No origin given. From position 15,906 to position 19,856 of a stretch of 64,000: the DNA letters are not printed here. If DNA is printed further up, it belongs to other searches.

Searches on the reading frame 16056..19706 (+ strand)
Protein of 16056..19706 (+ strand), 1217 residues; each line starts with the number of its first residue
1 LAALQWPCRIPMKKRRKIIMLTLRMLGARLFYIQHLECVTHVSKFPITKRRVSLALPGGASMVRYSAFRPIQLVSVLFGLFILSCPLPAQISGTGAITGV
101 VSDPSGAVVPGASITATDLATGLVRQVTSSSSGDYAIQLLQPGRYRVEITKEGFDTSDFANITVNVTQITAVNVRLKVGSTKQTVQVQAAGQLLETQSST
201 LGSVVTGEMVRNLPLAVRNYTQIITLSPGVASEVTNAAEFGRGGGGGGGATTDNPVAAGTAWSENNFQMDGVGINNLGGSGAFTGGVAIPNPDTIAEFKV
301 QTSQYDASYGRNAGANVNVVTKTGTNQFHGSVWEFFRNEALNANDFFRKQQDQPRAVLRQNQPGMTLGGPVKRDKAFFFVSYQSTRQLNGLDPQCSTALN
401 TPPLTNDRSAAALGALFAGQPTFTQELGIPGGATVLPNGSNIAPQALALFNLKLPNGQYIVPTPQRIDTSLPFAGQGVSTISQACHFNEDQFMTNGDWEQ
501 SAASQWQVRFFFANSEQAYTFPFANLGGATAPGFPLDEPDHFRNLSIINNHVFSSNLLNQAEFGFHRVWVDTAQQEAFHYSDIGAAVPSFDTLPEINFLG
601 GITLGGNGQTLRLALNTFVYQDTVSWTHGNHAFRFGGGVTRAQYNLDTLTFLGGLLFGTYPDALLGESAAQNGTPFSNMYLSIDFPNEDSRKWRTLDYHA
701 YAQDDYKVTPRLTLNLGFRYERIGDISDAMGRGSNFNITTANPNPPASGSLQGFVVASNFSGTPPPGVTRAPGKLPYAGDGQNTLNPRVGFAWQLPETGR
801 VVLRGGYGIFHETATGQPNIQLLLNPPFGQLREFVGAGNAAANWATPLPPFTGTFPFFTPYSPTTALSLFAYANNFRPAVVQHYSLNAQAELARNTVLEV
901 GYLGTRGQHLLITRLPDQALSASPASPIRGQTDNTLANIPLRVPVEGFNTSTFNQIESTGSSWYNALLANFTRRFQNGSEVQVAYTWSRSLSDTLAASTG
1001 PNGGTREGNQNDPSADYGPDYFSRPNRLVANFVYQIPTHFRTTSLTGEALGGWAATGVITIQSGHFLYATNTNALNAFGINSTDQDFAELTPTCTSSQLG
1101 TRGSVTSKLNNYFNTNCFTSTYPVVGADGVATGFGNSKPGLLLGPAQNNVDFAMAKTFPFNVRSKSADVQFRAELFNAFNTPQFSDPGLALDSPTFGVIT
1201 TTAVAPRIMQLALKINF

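Call 51: search_protein_families(library=pfam, proteins=[window:16056-19706:+], max_evalue=0.00001)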
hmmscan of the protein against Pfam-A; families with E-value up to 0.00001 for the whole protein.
window:16056-19706:+ (1217 aa): 3 families
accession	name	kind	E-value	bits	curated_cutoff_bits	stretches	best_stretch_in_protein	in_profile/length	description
PF25183.1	OMP_b-brl_4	-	3.8e-171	571.9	30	1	320-1210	1-838/838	Outer membrane beta barrel domain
PF13620.12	CarboxypepD_reg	-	1.1e-20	74.2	32.3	1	97-177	2-82/82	Carboxypeptidase regulatory-like domain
PF00593.30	TonB_dep_Rec_b-barrel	-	4.6e-06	27.2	27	1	506-808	15-238/436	TonB dependent receptor-like, beta-barrel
